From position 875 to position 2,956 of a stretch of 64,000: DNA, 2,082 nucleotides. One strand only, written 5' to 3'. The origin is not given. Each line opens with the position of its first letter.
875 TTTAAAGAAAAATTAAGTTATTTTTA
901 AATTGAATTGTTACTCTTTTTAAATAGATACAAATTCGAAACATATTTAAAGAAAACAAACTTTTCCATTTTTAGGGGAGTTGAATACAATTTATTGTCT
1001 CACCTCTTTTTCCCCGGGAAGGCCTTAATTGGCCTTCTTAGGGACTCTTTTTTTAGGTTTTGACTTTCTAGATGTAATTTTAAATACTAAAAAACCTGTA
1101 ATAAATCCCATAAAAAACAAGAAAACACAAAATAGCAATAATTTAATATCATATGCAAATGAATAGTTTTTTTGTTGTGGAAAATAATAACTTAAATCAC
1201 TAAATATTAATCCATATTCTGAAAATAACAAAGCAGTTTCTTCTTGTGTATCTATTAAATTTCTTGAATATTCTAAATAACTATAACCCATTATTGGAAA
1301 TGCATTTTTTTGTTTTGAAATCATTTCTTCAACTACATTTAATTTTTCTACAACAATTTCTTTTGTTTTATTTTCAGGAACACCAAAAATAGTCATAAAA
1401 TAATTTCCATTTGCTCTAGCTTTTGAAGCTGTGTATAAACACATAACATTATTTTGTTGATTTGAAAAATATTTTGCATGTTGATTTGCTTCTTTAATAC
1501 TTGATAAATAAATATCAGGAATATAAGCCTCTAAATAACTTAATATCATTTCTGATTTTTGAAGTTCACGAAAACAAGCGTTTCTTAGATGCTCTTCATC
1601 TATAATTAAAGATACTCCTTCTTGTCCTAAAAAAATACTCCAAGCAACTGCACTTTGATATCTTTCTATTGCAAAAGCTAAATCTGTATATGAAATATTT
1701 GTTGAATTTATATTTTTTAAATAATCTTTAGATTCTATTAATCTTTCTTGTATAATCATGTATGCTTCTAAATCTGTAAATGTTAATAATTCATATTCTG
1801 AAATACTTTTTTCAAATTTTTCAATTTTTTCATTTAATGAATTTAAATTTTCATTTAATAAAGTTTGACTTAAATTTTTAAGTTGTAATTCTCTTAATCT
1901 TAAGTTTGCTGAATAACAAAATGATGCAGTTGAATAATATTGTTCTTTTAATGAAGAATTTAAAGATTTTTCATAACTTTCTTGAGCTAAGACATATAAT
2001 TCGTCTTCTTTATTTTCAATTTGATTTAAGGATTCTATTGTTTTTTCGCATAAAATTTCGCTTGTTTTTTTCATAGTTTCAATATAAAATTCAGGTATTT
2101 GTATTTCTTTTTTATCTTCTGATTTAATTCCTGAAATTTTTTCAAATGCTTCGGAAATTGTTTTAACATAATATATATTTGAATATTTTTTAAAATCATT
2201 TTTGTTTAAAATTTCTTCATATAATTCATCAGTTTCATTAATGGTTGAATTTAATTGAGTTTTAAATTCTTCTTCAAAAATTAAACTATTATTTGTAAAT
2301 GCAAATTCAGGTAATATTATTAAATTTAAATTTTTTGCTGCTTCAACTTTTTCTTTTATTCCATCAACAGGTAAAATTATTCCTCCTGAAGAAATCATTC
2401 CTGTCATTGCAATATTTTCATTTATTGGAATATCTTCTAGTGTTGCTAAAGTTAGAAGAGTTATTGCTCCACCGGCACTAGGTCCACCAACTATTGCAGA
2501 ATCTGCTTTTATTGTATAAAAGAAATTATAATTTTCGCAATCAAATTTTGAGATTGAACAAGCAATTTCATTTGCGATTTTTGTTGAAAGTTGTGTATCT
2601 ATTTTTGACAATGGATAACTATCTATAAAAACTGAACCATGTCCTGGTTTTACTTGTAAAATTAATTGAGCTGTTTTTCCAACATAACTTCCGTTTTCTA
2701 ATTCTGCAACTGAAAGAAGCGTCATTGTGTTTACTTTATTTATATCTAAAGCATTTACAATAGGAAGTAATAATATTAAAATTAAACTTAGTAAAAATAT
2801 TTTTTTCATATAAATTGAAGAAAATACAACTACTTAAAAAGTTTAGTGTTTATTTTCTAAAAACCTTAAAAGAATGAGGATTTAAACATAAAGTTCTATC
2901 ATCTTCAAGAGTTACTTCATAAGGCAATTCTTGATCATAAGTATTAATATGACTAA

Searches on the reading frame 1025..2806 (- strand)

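Call 53: search_protein_families(library=pfam, proteins=[window:1025-2806:-], max_evalue=0.00001)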
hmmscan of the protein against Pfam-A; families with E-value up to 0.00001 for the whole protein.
window:1025-2806:- (593 aa): 1 family
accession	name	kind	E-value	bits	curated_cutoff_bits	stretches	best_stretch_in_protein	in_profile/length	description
PF05362.19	Lon_C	-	1e-10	42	21.1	1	107-169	108-172/205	Lon protease (S16) C-terminal proteolytic domain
